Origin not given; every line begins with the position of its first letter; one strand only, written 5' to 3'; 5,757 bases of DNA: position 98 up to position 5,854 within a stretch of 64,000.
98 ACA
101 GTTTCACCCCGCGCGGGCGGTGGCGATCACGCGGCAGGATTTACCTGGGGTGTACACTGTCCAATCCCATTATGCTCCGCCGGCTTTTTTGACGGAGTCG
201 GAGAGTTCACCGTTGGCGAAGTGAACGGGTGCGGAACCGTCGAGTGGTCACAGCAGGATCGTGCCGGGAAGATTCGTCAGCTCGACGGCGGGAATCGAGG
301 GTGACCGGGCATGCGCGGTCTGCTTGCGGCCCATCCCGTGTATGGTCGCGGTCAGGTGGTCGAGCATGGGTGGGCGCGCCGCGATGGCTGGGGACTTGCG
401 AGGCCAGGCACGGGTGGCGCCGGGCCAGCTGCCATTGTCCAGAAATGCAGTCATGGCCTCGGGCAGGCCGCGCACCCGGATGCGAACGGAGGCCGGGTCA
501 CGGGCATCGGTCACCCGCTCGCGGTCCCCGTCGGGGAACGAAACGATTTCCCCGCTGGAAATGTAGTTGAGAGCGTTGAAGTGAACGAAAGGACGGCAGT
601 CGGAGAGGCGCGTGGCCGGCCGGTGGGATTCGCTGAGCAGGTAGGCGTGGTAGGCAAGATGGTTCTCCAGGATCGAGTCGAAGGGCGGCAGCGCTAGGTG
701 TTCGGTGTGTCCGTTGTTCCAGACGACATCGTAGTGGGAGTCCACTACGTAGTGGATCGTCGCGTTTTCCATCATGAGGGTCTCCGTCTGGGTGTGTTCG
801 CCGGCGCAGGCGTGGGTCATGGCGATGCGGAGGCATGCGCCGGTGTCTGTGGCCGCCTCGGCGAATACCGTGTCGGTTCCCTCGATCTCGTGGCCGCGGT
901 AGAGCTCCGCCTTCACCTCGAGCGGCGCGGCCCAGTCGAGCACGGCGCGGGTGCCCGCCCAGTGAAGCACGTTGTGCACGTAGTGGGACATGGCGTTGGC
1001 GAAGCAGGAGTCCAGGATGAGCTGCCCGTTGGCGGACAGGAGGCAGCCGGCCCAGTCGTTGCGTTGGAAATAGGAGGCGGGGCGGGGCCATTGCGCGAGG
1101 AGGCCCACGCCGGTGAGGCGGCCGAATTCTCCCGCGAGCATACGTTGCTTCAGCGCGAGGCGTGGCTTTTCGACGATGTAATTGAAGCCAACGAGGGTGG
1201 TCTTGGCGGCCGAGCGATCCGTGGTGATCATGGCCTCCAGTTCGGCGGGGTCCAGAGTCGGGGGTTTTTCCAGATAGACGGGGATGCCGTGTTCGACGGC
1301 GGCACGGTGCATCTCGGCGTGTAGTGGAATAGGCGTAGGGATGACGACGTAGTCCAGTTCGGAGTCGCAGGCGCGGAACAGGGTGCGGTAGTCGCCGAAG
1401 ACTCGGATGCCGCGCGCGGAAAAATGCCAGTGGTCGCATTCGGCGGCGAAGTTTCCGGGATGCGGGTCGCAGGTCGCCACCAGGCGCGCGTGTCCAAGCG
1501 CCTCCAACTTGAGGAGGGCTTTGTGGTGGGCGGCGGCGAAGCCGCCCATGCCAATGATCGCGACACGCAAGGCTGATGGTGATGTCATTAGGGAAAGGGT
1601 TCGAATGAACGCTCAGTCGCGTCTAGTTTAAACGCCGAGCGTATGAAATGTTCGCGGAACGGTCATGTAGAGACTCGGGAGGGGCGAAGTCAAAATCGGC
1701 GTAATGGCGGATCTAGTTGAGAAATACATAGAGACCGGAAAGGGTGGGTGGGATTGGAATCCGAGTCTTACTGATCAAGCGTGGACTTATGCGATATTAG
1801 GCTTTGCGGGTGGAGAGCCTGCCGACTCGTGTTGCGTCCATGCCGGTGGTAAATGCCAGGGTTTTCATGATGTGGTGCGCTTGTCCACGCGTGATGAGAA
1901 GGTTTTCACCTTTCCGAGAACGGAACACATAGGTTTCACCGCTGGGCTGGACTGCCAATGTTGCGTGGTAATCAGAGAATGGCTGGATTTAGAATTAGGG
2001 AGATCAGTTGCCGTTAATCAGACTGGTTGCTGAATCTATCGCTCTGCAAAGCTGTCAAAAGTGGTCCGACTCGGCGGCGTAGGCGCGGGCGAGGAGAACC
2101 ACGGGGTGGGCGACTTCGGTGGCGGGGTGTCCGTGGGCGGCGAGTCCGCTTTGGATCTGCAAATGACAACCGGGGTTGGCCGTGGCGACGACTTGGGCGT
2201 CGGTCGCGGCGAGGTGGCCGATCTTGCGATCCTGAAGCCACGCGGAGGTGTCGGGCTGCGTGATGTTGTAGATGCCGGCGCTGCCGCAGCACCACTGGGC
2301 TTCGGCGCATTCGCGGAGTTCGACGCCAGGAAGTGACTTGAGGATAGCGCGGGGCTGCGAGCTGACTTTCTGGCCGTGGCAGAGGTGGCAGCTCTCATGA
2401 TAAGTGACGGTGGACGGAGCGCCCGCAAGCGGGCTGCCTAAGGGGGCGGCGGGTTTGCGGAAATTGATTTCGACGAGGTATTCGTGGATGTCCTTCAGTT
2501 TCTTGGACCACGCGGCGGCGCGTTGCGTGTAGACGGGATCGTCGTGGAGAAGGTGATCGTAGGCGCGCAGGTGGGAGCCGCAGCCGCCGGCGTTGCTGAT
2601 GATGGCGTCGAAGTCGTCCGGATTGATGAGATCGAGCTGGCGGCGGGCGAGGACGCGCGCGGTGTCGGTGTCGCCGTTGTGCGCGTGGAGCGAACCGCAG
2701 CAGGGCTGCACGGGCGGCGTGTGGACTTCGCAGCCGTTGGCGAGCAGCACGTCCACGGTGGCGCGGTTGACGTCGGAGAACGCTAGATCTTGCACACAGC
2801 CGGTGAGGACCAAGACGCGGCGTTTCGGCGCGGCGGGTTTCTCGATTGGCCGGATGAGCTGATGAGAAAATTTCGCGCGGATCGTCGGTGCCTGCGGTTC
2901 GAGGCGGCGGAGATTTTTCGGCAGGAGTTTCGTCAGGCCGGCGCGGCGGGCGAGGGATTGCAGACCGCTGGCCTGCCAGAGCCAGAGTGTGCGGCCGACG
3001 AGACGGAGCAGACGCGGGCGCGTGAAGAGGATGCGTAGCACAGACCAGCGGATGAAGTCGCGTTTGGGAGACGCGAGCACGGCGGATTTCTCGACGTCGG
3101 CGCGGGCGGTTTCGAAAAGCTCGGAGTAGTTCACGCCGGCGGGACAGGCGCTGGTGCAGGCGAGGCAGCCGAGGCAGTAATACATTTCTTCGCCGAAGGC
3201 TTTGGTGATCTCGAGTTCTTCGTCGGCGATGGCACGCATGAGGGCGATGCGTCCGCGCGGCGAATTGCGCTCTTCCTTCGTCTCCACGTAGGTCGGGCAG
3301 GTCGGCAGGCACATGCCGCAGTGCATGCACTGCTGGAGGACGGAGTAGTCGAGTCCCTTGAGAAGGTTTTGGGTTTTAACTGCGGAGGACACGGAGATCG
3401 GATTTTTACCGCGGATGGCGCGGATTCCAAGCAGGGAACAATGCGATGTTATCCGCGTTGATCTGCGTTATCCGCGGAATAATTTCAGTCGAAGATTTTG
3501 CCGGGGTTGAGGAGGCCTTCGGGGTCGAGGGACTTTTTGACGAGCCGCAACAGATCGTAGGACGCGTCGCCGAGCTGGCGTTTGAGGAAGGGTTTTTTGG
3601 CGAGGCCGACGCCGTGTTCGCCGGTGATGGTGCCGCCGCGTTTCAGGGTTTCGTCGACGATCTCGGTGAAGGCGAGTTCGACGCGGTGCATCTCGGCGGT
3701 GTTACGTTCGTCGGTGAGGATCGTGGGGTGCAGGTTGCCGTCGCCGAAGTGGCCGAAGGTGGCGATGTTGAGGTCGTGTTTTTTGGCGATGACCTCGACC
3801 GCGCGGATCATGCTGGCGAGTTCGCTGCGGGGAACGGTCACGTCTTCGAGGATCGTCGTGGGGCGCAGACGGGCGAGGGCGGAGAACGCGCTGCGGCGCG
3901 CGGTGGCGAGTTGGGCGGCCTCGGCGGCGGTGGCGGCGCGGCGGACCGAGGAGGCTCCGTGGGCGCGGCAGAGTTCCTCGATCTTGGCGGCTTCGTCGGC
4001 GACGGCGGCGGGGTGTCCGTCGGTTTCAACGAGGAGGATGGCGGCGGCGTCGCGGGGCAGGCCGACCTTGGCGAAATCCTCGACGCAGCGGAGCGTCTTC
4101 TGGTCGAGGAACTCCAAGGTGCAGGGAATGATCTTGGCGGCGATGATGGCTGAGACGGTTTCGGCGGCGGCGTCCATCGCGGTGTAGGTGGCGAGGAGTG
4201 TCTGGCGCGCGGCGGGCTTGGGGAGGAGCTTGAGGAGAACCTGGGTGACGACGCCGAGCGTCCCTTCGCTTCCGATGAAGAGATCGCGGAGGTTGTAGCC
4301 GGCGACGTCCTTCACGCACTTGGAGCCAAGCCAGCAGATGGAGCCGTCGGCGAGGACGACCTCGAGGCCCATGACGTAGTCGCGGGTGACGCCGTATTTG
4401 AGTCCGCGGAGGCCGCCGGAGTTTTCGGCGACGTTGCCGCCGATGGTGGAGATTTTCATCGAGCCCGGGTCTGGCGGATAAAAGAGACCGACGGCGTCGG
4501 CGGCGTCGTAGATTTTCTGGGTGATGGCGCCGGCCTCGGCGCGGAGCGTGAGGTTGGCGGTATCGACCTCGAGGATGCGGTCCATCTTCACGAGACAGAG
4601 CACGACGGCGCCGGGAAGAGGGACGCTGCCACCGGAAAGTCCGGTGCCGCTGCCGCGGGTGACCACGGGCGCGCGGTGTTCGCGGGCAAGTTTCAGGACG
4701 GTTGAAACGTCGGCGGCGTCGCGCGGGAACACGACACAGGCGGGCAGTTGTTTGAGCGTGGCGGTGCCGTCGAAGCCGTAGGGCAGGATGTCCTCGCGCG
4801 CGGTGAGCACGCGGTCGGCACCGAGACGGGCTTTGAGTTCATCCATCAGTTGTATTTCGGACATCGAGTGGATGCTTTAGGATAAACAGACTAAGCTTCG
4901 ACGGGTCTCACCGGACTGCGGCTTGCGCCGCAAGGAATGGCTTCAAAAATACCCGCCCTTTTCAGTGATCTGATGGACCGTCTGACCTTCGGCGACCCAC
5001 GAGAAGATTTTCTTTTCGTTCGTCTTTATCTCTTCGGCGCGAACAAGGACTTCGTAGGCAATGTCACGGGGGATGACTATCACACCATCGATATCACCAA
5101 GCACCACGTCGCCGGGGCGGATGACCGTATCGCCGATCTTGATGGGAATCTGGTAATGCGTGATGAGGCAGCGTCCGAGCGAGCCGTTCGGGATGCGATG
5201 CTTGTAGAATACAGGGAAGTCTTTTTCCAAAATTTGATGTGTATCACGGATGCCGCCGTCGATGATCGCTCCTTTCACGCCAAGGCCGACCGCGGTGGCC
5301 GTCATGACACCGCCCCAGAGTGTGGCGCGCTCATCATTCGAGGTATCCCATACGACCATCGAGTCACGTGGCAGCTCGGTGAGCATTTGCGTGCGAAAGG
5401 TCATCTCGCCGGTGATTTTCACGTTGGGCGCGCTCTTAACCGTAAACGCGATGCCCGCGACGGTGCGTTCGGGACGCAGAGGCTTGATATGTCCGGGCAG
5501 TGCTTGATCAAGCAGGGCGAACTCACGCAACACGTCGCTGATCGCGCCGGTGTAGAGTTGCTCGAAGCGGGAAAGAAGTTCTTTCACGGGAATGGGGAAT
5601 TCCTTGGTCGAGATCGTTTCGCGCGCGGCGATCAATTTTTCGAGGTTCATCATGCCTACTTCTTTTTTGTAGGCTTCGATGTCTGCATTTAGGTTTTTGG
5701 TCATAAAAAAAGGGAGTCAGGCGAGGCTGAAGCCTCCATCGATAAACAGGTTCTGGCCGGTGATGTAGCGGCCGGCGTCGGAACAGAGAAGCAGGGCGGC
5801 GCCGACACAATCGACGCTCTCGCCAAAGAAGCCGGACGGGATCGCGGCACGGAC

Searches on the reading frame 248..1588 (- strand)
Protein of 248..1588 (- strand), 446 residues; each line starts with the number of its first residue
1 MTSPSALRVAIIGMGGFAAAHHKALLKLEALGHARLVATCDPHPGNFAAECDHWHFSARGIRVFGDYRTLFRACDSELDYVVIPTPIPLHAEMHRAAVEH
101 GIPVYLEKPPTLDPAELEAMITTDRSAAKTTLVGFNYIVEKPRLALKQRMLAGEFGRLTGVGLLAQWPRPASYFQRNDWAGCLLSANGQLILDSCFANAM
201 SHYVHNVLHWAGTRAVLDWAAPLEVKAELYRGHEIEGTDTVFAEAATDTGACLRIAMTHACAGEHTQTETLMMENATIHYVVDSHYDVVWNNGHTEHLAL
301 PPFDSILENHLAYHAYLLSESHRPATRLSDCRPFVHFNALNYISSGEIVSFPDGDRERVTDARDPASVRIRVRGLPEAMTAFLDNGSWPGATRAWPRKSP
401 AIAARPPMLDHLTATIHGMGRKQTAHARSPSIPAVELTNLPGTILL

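Call 27: search_protein_families(library=pfam, proteins=[window:248-1588:-], max_evalue=0.001)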
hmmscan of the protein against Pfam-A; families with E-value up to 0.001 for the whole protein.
window:248-1588:- (446 aa): 1 family
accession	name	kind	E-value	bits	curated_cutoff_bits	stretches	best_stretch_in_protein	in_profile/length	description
PF01408.29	GFO_IDH_MocA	-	2.9e-17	63.9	24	1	7-135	1-120/120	Oxidoreductase family, NAD-binding Rossmann fold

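Call 76: find_encoding_contigs(protein=window:248-1588:-, flank=10000, max_places=1)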
Protein window:248-1588:- (446 aa): 1 contig read that carries it; 1 place shown.
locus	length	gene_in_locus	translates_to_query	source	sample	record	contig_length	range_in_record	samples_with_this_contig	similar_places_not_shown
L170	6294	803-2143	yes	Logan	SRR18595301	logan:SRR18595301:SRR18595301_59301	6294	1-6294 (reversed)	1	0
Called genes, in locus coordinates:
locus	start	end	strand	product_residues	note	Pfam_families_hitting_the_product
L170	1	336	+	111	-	?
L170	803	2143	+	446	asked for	PF01408:GFO_IDH_MocA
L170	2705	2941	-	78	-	PF01609:DDE_Tnp_1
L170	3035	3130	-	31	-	-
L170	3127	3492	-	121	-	PF05598:DUF772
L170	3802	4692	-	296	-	PF01844:HNH (weak)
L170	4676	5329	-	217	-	PF10117:McrBC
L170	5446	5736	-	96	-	-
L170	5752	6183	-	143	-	-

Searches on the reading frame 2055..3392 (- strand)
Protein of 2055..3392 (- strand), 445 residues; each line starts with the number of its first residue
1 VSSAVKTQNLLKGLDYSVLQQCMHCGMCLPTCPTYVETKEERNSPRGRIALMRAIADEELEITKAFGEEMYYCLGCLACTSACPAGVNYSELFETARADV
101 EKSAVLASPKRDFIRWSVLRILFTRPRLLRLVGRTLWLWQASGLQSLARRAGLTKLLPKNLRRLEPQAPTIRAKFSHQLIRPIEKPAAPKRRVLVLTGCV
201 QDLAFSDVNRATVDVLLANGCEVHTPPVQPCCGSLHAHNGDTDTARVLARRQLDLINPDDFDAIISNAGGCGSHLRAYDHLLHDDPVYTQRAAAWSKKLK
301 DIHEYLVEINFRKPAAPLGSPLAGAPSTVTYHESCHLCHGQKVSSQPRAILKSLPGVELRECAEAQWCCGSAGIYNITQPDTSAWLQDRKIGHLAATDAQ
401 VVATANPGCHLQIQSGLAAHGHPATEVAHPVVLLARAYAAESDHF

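Call 27: search_protein_families(library=pfam, proteins=[window:2055-3392:-], max_evalue=0.001)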
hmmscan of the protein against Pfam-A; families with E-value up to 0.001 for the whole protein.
window:2055-3392:- (445 aa): 9 families
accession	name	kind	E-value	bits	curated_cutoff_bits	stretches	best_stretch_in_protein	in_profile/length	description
PF02754.22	CCG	-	3.2e-33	114.1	20.6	2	329-414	1-85/85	Cysteine-rich domain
PF13183.11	Fer4_8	-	4.5e-13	50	27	1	19-87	2-68/68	4Fe-4S dicluster domain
PF13534.11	Fer4_17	-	5.5e-10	40.1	22.2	1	21-88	1-61/61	4Fe-4S dicluster domain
PF12838.12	Fer4_7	-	3.7e-09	37.4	27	1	21-87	1-52/52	4Fe-4S dicluster domain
PF13187.11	Fer4_9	-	2e-07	31.4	27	0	72-99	1-28/52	4Fe-4S dicluster domain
PF13484.11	Fer4_16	-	1.2e-06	29.6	30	1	21-85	1-65/66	4Fe-4S double cluster binding domain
PF13237.11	Fer4_10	-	8.1e-06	26.1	25.5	1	19-84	6-53/53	4Fe-4S dicluster domain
PF25160.1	LdpA_Fe-S-bd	-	5.7e-05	23.2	27.6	0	18-34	24-40/49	LdpA Fe-S cluster-binding domain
PF12837.12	Fer4_6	-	0.00057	20.1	25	0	72-87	8-23/24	4Fe-4S binding domain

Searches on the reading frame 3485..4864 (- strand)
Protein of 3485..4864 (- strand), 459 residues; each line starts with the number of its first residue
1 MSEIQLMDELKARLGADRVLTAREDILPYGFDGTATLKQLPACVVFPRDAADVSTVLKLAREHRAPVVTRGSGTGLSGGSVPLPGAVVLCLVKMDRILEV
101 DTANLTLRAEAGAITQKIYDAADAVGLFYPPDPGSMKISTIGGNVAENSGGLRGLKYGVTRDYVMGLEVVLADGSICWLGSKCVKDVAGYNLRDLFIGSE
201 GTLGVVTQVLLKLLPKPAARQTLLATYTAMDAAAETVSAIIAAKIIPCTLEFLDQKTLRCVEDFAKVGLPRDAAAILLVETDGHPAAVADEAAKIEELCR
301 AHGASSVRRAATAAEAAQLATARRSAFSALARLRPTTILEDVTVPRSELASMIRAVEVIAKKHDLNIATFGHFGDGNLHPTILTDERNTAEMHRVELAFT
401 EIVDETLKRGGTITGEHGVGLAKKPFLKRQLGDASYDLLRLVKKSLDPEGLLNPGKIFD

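Call 27: search_protein_families(library=pfam, proteins=[window:3485-4864:-], max_evalue=0.001)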
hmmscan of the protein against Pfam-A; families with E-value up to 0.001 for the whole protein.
window:3485-4864:- (459 aa): 2 families
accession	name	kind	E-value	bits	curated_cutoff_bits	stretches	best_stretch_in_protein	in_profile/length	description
PF02913.24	FAD-oxidase_C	-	2.4e-74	250.6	21.2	1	216-457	1-248/248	FAD linked oxidases, C-terminal domain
PF01565.28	FAD_binding_4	-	1.3e-40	138.8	26.4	1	41-179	1-138/139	FAD binding domain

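Call 83: list_cluster_members(proteins=[window:3485-4864:-, window:17411-18601:+, window:30625-33222:+, window:33240-34952:+, window:37504-38742:-, window:40493-42556:+])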
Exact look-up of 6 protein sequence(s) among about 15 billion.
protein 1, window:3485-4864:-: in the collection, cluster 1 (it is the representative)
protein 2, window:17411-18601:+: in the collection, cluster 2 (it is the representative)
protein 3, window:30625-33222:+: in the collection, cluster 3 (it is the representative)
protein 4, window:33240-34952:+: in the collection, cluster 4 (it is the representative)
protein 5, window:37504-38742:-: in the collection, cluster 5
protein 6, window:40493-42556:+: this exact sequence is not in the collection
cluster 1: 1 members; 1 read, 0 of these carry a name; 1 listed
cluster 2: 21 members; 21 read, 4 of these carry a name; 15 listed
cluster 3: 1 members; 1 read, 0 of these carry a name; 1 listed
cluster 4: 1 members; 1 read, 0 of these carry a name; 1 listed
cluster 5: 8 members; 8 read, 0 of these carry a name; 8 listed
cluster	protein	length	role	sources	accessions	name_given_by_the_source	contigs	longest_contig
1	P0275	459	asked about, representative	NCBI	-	-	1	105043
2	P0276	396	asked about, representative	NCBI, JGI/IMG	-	-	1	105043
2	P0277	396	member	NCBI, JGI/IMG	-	glucarate dehydratase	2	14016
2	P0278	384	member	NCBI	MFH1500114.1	MAG: enolase C-terminal domain-like protein, partial [Verrucomicrobiota bacterium]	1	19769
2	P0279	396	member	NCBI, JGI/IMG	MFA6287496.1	MAG: enolase C-terminal domain-like protein [Opitutaceae bacterium] | glucarate dehydratase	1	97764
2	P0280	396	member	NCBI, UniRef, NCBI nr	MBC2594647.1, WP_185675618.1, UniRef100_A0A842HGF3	glucarate dehydratase [Ruficoccus amylovorans] | glucarate dehydratase n=1 Tax=Ruficoccus amylovorans TaxID=1804625 RepID=A0A842HGF3_9BACT | enolase C-terminal domain-like protein [Ruficoccus amylovorans]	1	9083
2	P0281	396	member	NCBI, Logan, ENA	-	-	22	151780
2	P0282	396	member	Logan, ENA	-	-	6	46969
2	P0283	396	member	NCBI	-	-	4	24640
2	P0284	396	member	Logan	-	-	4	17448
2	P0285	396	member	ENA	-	-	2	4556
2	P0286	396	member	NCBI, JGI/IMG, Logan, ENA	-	-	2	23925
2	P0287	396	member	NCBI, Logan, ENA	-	-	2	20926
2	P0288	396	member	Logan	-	-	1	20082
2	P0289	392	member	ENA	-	-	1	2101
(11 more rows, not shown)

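Call 84: find_encoding_contigs(protein=P0275, flank=10000, max_places=1)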
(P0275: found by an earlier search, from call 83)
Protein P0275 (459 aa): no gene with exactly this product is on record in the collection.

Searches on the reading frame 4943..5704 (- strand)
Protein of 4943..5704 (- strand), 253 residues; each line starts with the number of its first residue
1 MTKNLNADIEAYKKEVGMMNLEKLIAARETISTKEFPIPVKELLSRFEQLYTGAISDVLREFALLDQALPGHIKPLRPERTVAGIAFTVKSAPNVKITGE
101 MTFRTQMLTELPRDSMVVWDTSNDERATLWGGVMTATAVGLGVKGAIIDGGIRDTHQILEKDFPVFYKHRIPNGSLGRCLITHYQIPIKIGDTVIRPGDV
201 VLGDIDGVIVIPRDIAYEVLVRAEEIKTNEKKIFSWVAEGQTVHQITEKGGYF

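Call 27: search_protein_families(library=pfam, proteins=[window:4943-5704:-], max_evalue=0.001)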
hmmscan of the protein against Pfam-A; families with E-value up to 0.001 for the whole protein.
window:4943-5704:- (253 aa): 1 family
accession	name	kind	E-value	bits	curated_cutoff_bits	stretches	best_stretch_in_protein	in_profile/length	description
PF03737.21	RraA-like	-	3.2e-32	112.3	24.5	1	53-210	2-152/152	Aldolase/RraA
